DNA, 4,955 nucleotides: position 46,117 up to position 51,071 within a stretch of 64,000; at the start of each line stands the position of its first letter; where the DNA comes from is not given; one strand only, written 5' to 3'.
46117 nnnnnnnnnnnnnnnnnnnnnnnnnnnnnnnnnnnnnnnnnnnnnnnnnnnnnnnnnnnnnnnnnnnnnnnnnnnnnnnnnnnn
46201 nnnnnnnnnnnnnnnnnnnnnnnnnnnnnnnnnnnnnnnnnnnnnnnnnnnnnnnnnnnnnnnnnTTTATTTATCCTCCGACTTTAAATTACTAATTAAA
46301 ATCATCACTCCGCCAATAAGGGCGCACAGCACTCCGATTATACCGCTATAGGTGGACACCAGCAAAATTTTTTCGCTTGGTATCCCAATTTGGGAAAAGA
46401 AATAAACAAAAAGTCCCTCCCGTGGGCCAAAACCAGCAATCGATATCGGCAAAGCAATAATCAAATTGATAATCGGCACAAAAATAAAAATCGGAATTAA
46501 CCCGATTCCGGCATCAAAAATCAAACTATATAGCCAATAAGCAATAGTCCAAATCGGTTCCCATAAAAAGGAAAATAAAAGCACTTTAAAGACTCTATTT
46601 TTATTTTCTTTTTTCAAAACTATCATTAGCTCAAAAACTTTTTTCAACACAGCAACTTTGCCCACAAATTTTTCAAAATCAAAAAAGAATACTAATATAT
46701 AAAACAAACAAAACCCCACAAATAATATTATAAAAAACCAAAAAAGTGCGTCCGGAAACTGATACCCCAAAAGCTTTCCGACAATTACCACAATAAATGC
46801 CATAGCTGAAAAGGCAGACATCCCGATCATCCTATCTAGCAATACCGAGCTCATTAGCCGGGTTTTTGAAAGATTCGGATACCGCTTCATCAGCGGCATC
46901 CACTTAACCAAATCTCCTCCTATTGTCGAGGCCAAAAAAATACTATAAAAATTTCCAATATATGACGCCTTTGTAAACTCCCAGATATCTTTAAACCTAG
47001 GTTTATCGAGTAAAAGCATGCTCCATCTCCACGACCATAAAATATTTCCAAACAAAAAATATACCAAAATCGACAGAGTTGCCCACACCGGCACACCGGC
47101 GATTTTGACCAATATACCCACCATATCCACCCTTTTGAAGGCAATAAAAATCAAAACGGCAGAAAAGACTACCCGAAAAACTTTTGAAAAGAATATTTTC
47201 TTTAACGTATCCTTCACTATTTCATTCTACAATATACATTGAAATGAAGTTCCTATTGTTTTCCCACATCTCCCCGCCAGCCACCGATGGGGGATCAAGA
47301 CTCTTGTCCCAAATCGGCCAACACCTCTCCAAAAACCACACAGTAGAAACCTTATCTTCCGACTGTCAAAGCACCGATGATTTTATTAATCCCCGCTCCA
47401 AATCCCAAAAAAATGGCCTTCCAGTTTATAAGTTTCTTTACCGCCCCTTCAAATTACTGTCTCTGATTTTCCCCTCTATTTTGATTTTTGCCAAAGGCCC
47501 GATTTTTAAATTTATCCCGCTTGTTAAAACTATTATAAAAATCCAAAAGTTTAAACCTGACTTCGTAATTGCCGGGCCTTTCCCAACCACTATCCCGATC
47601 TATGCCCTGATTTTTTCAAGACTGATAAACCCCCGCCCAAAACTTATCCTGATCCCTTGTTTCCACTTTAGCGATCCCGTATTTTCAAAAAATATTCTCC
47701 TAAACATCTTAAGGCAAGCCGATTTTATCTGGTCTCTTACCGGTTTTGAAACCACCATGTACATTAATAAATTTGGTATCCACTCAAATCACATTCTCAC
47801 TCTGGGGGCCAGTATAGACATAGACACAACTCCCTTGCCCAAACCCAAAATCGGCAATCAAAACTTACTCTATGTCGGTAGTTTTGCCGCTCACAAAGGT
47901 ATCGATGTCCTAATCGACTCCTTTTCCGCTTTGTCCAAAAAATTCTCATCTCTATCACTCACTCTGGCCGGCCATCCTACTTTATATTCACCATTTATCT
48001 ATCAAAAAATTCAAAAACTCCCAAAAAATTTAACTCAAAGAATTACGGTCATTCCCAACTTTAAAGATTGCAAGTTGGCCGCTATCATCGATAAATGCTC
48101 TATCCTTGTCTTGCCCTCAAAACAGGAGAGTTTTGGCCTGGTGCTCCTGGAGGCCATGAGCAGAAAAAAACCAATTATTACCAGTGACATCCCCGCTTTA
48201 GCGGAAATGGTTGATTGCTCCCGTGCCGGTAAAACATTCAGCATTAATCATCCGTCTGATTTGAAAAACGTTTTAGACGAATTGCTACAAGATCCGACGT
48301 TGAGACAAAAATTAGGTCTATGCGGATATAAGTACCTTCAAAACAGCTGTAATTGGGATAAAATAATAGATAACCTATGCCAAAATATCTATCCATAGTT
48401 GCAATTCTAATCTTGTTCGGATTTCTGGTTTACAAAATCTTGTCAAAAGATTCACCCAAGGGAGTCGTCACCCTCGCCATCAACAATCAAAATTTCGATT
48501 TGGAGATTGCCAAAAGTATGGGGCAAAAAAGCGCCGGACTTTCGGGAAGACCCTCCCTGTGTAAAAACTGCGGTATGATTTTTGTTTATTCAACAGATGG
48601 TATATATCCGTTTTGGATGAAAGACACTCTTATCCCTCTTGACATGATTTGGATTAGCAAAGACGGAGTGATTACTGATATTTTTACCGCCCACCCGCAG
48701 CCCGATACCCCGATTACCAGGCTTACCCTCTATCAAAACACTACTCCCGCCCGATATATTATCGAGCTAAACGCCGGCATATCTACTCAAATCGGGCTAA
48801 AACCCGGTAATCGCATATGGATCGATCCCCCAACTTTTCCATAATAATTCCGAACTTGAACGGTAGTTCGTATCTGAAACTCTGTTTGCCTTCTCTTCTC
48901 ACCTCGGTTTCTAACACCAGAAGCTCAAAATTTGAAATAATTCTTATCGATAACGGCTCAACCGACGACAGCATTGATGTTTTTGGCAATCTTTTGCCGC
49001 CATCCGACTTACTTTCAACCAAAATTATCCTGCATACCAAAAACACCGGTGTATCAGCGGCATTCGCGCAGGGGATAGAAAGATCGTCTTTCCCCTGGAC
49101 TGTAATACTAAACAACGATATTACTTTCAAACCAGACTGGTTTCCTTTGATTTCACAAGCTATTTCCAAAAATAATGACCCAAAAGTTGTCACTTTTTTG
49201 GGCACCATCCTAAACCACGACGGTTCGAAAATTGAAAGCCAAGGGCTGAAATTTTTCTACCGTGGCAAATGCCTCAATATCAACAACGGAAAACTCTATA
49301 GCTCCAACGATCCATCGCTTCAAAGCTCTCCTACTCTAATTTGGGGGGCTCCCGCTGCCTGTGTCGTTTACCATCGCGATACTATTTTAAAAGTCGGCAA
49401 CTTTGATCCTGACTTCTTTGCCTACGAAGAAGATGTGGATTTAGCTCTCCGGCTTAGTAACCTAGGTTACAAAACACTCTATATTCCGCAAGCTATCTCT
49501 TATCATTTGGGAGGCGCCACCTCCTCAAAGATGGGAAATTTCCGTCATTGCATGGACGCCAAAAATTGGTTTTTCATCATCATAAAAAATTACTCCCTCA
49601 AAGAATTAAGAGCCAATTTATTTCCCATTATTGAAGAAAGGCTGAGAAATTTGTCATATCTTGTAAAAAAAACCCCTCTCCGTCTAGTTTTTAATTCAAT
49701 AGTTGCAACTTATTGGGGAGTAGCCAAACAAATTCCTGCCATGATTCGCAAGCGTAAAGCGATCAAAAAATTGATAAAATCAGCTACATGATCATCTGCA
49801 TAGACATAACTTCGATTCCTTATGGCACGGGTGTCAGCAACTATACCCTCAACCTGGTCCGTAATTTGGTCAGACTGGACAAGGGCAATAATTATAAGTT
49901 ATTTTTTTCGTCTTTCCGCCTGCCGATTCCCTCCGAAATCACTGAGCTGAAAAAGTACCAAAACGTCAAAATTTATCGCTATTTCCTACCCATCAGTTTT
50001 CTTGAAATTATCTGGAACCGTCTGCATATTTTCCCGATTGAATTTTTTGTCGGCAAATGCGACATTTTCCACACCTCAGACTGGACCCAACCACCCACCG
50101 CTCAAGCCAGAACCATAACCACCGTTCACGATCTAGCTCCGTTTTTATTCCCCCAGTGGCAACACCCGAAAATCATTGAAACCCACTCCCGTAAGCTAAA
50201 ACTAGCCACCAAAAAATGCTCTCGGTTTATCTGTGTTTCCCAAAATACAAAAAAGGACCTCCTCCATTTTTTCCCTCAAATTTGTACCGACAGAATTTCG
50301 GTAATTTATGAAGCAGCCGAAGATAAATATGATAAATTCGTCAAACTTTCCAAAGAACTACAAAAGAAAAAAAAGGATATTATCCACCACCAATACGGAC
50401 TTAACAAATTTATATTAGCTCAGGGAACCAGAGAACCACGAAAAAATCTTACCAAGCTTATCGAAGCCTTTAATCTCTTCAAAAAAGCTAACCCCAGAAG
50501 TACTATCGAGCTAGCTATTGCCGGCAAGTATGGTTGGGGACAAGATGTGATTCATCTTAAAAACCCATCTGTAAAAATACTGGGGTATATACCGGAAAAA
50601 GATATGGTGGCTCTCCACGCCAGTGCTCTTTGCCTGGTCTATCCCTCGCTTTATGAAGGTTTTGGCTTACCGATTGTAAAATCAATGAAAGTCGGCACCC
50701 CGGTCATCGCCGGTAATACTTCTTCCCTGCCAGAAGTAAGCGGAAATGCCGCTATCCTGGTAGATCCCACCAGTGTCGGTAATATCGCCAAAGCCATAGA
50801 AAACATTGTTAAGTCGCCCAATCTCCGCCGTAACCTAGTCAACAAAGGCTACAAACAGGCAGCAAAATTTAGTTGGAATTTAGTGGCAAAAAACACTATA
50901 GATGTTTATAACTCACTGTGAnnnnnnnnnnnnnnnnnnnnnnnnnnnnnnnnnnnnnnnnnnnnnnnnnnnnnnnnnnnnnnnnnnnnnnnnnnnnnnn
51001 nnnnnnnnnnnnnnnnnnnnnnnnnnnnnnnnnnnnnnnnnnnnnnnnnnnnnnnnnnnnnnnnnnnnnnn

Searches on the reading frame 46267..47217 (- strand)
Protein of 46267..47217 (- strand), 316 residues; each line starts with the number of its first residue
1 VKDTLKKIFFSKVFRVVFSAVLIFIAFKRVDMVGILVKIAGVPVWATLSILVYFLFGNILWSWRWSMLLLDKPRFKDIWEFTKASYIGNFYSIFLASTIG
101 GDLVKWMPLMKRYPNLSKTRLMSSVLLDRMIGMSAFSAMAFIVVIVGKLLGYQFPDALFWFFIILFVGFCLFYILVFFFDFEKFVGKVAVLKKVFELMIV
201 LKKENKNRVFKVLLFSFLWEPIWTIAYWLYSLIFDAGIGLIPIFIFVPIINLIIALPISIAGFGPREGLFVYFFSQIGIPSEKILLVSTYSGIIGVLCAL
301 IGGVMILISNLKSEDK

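Call 27: search_protein_families(library=pfam, proteins=[window:46267-47217:-], max_evalue=0.001)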
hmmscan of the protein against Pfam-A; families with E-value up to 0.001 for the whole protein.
window:46267-47217:- (316 aa): 1 family
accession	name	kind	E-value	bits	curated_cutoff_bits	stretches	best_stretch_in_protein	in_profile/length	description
PF03706.18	LPG_synthase_TM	-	3.5e-29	102.7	33.4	1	13-302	2-302/302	Lysylphosphatidylglycerol synthase TM region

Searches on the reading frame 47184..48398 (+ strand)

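Call 28: search_protein_families(library=pfam, proteins=[window:47184-48398:+], max_evalue=0.001)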
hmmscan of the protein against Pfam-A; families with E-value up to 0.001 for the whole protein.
window:47184-48398:+ (404 aa): 3 families
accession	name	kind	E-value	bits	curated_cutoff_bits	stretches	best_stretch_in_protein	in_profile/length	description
PF00534.26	Glycos_transf_1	-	6.5e-25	88.1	26.4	1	228-378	18-166/172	Glycosyl transferases group 1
PF13692.12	Glyco_trans_1_4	-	6.5e-23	82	27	1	226-370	2-142/142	Glycosyl transferases group 1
PF20706.3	GT4-conflict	-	1.4e-09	37.9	26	1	197-343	169-320/385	Family 4 Glycosyltransferase in conflict systems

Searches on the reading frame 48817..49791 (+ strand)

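Call 28: search_protein_families(library=pfam, proteins=[window:48817-49791:+], max_evalue=0.001)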
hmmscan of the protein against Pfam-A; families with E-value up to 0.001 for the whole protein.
window:48817-49791:+ (324 aa): 4 families
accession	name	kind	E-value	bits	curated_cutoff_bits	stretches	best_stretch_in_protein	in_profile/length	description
PF00535.33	Glycos_transf_2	-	8e-18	65.4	23.3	1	8-121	1-108/168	Glycosyl transferase family 2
PF13641.12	Glyco_tranf_2_3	-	5.5e-10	40.1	27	1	5-236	1-217/230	Glycosyltransferase like family 2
PF13632.12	Glyco_trans_2_3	-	2.9e-06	27.7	27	1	172-230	69-123/198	Glycosyl transferase family group 2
PF10111.15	Glyco_tranf_2_2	-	2.2e-05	24.5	27.3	1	37-246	28-232/276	Glycosyltransferase like family 2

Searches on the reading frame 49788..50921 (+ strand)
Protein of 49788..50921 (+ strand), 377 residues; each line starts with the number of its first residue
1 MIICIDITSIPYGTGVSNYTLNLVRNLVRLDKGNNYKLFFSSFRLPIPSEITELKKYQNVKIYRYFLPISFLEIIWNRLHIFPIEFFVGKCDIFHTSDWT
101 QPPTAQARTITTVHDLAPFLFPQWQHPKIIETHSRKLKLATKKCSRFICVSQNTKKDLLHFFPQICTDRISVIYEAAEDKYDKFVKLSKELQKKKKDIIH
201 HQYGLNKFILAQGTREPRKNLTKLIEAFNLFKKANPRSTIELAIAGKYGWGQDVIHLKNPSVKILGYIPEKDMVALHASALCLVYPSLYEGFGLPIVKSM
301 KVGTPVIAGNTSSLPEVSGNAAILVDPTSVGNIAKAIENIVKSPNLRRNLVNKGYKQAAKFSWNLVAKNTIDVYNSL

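Call 28: search_protein_families(library=pfam, proteins=[window:49788-50921:+], max_evalue=0.001)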
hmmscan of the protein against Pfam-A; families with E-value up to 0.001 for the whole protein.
window:49788-50921:+ (377 aa): 3 families
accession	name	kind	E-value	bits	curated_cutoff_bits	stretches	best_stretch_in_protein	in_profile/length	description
PF00534.26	Glycos_transf_1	-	2.6e-27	95.9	26.4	1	205-357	14-172/172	Glycosyl transferases group 1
PF13692.12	Glyco_trans_1_4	-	2.9e-20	73.4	27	1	209-342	4-141/142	Glycosyl transferases group 1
PF13439.12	Glyco_transf_4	-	2.5e-14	54.1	28.5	1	15-174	3-163/170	Glycosyltransferase Family 4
